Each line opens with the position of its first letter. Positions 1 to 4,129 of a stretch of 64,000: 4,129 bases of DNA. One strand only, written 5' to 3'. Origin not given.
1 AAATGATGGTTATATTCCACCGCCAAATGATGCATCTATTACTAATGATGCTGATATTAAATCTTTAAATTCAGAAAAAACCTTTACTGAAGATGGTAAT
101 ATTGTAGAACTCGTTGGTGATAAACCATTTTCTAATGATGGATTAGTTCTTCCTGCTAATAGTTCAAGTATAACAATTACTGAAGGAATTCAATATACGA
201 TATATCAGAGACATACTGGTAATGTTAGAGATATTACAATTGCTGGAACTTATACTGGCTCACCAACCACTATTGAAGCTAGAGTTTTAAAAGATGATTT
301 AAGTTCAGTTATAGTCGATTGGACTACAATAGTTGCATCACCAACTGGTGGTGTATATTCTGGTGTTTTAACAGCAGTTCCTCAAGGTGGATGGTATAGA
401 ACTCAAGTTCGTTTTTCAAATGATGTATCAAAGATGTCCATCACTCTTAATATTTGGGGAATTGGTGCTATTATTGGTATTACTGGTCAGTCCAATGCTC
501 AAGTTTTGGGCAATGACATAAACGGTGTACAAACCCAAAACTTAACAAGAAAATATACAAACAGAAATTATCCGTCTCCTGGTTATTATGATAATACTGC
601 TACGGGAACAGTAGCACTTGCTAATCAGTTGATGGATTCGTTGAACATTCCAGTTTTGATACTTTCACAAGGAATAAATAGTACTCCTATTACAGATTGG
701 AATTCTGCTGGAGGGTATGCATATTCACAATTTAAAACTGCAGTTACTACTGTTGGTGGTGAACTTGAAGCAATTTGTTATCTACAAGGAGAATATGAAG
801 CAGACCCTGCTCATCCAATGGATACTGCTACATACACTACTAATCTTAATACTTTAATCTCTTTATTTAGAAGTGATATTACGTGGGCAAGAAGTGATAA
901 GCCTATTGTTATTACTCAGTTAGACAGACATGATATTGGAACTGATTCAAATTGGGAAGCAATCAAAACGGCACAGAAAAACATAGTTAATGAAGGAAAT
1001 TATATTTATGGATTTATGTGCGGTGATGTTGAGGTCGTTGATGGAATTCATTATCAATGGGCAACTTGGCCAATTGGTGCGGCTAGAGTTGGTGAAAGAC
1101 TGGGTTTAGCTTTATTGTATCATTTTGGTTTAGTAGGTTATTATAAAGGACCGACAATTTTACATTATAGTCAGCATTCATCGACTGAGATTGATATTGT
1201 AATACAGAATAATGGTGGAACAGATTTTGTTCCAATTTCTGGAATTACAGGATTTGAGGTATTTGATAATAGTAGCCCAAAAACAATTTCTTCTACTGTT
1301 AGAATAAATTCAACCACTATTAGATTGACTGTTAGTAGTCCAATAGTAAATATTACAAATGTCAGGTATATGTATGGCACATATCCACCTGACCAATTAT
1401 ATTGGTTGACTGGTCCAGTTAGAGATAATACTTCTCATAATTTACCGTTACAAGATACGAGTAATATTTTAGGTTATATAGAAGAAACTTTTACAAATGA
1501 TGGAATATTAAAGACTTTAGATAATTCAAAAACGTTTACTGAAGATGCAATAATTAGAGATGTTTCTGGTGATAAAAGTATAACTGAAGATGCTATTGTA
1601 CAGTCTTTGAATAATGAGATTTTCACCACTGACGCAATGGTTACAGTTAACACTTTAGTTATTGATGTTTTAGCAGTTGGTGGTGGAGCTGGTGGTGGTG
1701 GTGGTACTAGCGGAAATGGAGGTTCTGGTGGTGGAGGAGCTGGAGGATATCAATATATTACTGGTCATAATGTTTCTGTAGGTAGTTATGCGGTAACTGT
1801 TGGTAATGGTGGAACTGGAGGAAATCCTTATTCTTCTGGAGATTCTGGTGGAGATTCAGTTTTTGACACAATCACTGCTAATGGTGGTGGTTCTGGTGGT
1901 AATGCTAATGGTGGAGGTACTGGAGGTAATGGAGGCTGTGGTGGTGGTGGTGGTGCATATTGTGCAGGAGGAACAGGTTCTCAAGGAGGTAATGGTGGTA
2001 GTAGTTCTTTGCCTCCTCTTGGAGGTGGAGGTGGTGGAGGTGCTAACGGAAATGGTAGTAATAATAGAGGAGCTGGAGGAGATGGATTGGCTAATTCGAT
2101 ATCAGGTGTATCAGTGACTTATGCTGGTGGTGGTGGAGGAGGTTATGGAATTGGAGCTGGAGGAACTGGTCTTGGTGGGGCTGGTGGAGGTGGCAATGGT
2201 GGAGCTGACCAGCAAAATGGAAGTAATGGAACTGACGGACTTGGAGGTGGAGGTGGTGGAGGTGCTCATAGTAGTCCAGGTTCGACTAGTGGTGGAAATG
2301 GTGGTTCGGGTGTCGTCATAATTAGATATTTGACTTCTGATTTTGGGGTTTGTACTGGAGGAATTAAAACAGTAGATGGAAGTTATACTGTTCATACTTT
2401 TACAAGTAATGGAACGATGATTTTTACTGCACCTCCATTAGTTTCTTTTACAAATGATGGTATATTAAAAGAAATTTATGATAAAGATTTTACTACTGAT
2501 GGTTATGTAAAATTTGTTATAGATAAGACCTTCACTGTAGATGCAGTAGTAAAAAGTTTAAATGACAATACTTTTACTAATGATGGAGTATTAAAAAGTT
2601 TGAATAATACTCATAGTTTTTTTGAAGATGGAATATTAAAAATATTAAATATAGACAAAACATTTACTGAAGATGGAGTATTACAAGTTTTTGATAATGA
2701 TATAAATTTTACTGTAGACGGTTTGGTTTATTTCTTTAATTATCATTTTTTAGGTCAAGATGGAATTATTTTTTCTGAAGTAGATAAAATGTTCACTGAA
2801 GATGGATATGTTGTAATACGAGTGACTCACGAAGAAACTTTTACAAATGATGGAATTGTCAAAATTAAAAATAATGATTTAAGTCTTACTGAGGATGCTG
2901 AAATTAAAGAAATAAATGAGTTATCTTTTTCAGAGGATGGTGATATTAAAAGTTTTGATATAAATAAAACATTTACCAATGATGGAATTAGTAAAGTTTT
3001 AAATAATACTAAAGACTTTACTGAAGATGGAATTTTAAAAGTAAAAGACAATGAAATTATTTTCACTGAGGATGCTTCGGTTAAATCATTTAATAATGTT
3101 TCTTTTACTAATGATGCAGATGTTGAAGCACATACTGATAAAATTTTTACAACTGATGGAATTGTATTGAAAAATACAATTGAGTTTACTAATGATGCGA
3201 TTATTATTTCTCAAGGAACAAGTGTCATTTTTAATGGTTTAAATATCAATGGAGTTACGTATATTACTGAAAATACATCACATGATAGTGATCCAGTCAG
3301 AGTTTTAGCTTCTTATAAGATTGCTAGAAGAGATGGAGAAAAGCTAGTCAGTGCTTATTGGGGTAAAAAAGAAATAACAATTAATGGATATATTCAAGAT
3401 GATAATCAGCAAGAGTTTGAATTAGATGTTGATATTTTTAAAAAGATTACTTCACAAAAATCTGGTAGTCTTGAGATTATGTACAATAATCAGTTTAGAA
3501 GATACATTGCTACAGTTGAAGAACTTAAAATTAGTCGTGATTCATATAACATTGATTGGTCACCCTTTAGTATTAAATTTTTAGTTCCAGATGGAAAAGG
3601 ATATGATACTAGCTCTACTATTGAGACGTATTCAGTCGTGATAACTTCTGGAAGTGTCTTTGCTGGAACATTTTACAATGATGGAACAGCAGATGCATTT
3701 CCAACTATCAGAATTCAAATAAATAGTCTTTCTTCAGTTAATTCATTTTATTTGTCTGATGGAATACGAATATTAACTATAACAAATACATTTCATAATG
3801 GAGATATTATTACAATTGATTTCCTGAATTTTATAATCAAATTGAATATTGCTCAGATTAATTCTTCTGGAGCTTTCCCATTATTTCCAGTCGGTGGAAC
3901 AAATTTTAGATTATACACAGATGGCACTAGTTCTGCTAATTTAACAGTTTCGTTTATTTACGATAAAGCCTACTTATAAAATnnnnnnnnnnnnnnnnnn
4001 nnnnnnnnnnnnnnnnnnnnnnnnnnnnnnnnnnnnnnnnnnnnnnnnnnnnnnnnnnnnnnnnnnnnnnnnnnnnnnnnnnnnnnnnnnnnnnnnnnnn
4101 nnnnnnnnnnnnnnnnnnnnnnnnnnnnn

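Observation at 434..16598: Three fibre-like genes share a 48-bp (16-aa) FTEDG tandem repeat (>60 copies overall)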

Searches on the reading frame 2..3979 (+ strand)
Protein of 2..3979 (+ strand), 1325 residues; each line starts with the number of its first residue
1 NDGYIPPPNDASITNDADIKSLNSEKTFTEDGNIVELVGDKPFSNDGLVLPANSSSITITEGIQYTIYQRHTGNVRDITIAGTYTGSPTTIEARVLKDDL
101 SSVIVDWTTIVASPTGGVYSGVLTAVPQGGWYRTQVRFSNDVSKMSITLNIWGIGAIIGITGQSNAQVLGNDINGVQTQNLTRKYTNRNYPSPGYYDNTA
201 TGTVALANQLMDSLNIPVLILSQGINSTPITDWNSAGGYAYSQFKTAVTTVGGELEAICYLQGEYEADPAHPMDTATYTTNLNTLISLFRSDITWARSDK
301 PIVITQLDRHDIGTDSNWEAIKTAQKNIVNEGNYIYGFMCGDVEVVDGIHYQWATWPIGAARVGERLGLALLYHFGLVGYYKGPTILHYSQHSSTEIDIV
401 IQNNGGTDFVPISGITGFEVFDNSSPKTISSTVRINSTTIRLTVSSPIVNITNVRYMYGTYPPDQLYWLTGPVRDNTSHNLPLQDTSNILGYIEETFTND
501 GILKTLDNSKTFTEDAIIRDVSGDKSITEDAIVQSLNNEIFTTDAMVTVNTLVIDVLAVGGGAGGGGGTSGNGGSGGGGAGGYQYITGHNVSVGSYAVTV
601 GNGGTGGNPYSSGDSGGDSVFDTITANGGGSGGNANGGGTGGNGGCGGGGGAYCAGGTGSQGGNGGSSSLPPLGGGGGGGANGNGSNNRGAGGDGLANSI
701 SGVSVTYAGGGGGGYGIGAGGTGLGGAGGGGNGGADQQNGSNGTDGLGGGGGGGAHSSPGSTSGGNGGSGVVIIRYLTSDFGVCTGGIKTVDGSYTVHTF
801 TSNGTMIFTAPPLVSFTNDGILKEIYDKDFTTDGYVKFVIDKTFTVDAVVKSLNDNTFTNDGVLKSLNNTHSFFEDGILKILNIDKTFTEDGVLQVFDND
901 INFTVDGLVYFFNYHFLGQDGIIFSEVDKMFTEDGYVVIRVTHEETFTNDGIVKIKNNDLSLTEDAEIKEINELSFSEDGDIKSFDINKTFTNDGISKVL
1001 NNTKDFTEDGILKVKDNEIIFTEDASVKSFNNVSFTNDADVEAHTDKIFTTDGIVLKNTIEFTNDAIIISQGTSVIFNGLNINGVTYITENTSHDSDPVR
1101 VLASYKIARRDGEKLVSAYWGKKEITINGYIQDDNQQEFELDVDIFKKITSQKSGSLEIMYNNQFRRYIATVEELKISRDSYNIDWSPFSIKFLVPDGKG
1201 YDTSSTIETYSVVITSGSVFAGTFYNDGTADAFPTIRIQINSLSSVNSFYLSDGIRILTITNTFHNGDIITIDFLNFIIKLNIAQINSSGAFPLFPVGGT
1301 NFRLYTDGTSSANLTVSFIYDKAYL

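Call 7: search_protein_families(library=pfam, proteins=[window:434-3979:+], max_evalue=0.01)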
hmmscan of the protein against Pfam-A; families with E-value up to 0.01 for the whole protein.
window:434-3979:+ (1181 aa): 4 families
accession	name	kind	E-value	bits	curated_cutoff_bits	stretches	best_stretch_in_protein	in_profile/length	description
PF21722.4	Gly_rich_2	-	2.6e-23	83.7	24.3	1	405-632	12-225/226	Glycine-rich domain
PF03629.24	SASA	-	2e-09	37.9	24.8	1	60-185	68-188/226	Carbohydrate esterase, sialic acid-specific acetylesterase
PF05709.17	Sipho_tail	-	2.7e-05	24.8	24.2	1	950-1050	20-117/118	Phage tail protein RIFT-related domain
PF22768.1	SPP1_Dit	-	0.0013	19.3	25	1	1083-1171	1-90/97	Siphovirus-type tail component, C-terminal domain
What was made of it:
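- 611..988 (+): SASA / SGNH carbohydrate-esterase domain of ORF1. Pfam PF03629, E = 2e-9, 37.9 bits against a cutoff of 24.8 (call 7).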

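Call 8: search_protein_families(library=phrogs, proteins=[window:434-3979:+], max_evalue=0.01)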
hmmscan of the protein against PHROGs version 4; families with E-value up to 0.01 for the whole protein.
window:434-3979:+ (1181 aa): 1 family
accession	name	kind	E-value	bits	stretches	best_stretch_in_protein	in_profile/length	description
phrog_2295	-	unknown function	1.3e-57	197.2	1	327-662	512-890/1183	-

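Call 13: search_dna_similar(query=window:2-3979:+, collection=phages, mode=protein, max_rows=25)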
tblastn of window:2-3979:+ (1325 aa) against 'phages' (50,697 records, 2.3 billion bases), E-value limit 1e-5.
No match.

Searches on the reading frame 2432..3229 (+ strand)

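Call 87: search_protein_families(library=pfam, proteins=[window:2432-3229:+], max_evalue=10)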
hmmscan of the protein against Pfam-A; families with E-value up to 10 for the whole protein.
window:2432-3229:+ (266 aa): 4 families
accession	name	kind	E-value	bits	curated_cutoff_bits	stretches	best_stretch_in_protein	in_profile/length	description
PF14267.11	DUF4357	-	0.12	12.8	38.4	1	195-219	3-27/54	Domain of unknown function (DUF4357)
PF24488.1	DUF7584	-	0.23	11.8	27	1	188-238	53-103/109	Domain of unknown function (DUF7584)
PF24406.1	nSTAND_NTPase4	-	1.3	9.6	27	1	76-102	30-57/58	Novel STAND NTPase 4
PF14844.12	PH_BEACH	-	1.5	9.5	27.5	0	199-240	11-52/99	PH domain associated with Beige/BEACH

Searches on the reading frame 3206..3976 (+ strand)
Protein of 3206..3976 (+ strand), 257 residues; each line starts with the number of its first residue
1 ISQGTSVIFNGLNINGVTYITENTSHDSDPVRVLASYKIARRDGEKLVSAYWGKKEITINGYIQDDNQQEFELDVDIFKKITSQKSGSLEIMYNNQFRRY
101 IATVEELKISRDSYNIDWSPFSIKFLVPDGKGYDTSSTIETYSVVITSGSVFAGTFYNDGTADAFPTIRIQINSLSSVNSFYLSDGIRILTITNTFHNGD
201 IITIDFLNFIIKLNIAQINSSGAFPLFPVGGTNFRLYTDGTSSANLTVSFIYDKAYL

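Call 21: search_protein_families(library=pfam, proteins=[window:3206-3976:+], max_evalue=1)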
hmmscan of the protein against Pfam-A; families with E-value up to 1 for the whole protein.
window:3206-3976:+ (257 aa): 3 families
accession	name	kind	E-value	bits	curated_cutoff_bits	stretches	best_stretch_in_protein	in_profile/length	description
PF05709.17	Sipho_tail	-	5.7e-06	27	24.2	1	25-126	19-117/118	Phage tail protein RIFT-related domain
PF22768.1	SPP1_Dit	-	6.5e-05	23.5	25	1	159-248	1-91/97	Siphovirus-type tail component, C-terminal domain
PF16323.11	DUF4959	-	0.17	12.7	32.9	1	13-73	29-87/106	Domain of unknown function (DUF4959)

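Call 22: search_protein_families(library=phrogs, proteins=[window:3206-3976:+], max_evalue=1)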
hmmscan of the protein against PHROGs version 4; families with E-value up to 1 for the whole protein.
window:3206-3976:+ (257 aa): 2 families
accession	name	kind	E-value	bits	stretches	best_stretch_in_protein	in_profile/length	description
phrog_33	-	tail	3e-17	63.9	1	7-250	39-273/651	distal tail protein Dit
phrog_202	-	tail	1.9e-12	47.8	1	5-178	21-192/523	distal tail protein Dit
